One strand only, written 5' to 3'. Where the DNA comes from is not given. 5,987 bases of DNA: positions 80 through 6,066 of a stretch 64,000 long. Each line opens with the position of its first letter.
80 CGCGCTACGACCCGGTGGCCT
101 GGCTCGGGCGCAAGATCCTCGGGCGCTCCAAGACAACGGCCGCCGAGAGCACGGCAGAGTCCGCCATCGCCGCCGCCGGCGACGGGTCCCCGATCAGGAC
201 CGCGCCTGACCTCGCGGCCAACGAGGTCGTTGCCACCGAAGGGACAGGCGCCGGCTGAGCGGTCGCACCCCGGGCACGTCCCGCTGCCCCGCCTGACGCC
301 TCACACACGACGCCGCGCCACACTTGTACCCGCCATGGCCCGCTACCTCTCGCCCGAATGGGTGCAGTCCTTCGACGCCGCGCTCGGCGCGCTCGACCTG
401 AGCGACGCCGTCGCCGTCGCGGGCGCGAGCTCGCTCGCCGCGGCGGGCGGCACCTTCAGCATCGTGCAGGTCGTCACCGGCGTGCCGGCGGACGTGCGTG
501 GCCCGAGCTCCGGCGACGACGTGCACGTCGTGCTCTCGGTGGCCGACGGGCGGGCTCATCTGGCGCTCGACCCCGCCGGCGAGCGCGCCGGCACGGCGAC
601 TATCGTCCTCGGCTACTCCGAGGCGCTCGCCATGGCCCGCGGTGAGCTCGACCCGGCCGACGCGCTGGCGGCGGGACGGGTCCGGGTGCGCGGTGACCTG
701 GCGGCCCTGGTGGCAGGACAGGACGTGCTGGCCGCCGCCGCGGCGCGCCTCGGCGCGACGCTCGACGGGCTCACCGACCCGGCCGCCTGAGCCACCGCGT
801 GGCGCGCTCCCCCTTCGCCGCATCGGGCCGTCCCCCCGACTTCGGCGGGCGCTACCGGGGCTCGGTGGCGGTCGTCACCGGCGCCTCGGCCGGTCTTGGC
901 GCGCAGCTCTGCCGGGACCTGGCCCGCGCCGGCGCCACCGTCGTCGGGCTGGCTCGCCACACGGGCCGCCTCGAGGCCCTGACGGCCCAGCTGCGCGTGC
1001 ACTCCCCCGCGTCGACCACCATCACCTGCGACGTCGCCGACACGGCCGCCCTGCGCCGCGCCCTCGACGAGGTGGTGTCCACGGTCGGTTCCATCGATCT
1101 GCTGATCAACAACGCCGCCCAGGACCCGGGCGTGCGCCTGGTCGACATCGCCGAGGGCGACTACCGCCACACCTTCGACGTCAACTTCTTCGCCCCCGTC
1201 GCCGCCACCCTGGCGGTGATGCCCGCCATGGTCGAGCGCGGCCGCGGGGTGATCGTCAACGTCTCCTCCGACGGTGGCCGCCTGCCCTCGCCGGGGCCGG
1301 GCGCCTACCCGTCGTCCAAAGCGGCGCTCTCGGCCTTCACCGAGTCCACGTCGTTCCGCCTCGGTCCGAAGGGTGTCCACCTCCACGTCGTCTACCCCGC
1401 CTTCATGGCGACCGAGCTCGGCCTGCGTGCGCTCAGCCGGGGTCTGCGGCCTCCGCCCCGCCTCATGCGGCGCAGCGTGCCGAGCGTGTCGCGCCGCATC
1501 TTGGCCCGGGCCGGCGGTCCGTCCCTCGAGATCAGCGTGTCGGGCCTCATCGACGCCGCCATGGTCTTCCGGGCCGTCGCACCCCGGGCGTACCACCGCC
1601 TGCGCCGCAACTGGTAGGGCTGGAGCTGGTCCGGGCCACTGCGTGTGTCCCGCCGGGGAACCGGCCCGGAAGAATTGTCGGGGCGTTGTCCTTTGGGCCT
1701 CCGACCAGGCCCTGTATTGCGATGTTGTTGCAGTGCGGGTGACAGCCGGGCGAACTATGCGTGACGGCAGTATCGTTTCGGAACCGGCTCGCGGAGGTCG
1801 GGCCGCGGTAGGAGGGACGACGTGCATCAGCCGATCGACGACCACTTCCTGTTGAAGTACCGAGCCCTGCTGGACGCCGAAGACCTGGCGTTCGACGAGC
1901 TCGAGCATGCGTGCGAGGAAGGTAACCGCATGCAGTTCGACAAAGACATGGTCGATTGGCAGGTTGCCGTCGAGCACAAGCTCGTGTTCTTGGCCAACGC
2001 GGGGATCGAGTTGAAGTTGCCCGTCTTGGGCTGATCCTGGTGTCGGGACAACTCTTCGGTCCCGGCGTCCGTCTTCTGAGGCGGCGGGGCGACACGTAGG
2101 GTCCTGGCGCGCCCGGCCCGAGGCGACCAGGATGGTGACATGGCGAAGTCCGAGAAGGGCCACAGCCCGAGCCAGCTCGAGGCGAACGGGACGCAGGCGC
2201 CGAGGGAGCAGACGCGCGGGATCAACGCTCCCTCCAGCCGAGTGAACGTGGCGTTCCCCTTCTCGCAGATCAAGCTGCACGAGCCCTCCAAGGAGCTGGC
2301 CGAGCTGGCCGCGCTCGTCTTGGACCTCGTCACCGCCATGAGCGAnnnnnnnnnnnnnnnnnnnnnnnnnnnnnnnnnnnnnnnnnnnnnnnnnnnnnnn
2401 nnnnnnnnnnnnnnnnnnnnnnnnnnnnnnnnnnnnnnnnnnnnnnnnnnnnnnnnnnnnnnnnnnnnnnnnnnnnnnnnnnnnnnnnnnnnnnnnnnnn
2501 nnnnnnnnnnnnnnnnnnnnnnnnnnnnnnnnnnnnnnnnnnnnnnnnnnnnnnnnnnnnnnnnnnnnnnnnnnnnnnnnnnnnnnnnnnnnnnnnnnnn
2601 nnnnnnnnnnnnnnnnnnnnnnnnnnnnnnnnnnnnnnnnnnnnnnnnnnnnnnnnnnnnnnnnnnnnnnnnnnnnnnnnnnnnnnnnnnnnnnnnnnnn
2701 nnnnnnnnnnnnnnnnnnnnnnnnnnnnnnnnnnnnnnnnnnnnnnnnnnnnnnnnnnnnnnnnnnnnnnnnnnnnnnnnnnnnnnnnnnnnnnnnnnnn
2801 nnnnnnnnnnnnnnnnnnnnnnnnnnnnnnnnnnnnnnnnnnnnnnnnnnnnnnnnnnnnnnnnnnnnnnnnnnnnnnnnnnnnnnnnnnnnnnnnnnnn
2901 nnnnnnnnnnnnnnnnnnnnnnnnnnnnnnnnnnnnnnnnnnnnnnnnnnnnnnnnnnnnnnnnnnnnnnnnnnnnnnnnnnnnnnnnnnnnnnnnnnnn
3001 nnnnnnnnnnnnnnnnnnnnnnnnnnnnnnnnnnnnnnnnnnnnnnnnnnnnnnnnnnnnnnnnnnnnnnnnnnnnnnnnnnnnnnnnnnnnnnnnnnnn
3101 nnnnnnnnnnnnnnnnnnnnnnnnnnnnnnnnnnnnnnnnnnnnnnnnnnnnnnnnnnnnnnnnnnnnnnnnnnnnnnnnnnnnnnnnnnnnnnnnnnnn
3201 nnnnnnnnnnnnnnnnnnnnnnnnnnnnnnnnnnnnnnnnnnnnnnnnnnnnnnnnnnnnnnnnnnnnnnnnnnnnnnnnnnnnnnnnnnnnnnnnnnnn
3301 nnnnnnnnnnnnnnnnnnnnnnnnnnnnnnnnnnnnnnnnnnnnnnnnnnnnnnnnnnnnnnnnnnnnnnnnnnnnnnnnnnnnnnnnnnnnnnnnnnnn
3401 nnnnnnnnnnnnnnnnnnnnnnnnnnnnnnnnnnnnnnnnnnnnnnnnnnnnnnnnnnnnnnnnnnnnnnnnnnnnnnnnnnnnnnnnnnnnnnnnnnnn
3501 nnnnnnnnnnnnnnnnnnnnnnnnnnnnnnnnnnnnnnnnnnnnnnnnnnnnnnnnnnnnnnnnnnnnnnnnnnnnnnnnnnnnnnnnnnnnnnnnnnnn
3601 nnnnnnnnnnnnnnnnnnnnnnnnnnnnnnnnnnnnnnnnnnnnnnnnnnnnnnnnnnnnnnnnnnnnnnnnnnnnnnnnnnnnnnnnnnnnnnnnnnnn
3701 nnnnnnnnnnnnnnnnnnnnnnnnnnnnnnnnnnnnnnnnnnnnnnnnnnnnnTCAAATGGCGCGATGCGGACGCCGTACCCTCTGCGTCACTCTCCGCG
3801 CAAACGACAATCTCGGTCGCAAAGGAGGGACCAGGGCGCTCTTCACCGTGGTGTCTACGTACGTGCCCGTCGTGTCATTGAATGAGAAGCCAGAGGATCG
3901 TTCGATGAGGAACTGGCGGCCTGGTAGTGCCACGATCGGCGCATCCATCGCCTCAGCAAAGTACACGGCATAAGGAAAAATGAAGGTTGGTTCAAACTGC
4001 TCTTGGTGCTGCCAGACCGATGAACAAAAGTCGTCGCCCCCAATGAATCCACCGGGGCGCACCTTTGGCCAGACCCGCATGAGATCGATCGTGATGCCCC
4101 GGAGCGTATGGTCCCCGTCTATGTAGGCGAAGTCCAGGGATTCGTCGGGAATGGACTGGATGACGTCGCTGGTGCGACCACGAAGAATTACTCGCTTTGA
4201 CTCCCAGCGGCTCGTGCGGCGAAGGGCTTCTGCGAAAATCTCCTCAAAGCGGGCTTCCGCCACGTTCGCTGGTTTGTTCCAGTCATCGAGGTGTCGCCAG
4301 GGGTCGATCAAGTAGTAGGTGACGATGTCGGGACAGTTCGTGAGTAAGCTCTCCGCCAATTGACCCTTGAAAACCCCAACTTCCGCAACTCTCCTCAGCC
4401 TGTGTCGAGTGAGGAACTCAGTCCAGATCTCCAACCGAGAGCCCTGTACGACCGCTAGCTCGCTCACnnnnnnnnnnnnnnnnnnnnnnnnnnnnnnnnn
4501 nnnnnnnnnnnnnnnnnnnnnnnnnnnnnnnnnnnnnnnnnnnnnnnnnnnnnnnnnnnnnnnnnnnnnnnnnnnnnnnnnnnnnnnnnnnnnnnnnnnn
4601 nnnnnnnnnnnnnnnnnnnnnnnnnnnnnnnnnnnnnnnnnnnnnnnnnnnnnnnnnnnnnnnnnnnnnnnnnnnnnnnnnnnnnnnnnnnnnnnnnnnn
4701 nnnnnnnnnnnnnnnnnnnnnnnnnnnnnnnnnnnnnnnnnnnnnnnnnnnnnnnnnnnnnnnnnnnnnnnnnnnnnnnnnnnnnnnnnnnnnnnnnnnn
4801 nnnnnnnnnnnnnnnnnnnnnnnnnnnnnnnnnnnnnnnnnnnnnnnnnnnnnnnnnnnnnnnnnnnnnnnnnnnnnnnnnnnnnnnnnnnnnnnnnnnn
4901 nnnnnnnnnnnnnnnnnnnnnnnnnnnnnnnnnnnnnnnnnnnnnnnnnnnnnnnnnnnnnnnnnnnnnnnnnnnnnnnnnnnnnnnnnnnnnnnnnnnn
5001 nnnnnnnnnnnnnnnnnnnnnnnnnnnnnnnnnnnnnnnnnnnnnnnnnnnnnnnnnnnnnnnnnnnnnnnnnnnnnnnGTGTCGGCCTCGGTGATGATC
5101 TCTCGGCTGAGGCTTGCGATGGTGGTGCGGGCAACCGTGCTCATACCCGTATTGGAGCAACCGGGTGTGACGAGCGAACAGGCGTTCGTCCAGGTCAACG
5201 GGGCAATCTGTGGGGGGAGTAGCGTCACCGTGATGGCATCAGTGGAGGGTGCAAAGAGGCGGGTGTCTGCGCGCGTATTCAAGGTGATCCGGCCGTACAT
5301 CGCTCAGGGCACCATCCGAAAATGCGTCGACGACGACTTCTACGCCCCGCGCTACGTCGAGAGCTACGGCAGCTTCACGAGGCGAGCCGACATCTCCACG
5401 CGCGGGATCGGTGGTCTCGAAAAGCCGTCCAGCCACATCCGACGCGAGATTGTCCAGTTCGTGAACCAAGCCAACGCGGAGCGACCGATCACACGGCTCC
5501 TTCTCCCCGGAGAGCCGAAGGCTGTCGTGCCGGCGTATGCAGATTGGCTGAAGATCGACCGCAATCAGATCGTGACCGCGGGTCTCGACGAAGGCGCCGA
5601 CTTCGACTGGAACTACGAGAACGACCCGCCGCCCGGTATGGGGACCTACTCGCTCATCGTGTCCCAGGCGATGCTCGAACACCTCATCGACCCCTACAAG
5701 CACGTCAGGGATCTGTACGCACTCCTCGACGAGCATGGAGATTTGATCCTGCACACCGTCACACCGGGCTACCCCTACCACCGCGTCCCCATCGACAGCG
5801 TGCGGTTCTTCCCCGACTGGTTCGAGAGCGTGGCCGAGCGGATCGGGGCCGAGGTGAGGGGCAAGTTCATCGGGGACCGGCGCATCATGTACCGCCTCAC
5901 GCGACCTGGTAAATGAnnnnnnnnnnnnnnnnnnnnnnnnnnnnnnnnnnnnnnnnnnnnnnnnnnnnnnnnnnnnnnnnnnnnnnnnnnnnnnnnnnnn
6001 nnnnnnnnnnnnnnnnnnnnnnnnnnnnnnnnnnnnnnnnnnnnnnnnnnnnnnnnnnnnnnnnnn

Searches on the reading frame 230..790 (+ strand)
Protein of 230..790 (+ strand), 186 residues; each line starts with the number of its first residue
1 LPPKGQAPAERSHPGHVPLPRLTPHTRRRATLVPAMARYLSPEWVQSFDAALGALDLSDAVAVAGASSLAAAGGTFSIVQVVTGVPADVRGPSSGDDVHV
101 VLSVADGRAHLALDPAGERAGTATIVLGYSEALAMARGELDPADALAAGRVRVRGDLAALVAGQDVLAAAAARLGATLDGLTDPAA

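Call 80: search_protein_families(library=pfam, proteins=[window:230-790:+], max_evalue=0.001)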
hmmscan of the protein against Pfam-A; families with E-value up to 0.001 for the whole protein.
window:230-790:+ (186 aa): 1 family
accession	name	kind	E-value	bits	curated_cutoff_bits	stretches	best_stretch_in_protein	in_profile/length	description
PF02036.22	SCP2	-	0.00014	22.6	21.3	1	98-160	33-93/101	SCP-2 sterol transfer family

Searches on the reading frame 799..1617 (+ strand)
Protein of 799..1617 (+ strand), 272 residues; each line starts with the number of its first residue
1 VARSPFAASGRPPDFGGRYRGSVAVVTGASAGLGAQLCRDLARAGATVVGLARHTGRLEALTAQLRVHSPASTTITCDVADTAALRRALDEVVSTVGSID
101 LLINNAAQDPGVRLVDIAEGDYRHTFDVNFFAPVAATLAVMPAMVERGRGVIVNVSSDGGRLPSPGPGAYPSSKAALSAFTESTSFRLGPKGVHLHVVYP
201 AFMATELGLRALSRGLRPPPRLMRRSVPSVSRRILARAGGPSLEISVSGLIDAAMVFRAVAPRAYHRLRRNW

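Call 20: search_protein_families(library=pfam, proteins=[window:799-1617:+], max_evalue=0.001)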
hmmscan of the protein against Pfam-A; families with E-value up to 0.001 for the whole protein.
window:799-1617:+ (272 aa): 5 families
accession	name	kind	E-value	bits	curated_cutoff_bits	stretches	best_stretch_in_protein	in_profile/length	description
PF00106.31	adh_short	-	3e-48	164.3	26.6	1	23-207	2-186/195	short chain dehydrogenase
PF13561.12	adh_short_C2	-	8.2e-32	111.1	27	1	28-207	1-180/236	Enoyl-(Acyl carrier protein) reductase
PF08659.16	KR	-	1.2e-09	38.8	22.6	1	24-184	3-163/180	KR domain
PF01370.27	Epimerase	-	1.2e-06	28.6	20.9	1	25-113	2-78/240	NAD dependent epimerase/dehydratase family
PF13460.12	NAD_binding_10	-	0.00068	20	27.2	1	28-98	1-70/184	NAD(P)H-binding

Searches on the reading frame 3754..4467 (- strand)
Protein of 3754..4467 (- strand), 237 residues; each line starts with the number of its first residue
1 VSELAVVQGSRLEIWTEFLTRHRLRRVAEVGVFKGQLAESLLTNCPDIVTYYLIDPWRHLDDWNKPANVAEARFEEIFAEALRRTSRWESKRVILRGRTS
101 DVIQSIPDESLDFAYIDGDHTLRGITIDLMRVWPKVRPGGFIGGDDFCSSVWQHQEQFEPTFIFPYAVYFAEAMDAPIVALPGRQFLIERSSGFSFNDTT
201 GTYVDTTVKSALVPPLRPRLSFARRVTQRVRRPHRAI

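Call 20: search_protein_families(library=pfam, proteins=[window:3754-4467:-], max_evalue=0.001)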
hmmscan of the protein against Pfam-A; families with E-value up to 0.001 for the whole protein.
window:3754-4467:- (237 aa): 1 family
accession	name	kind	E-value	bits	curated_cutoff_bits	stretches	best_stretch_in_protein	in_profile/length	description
PF13578.12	Methyltransf_24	-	3.7e-13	50.7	26.3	1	29-147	2-105/105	Methyltransferase domain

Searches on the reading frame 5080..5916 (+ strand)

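Call 20: search_protein_families(library=pfam, proteins=[window:5080-5916:+], max_evalue=0.001)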
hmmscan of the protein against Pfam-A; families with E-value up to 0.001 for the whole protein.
window:5080-5916:+ (278 aa): 1 family
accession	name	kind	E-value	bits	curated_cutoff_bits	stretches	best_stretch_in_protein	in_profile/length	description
PF13489.12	Methyltransf_23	-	1.6e-05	25.1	27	1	171-231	63-123/164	Methyltransferase domain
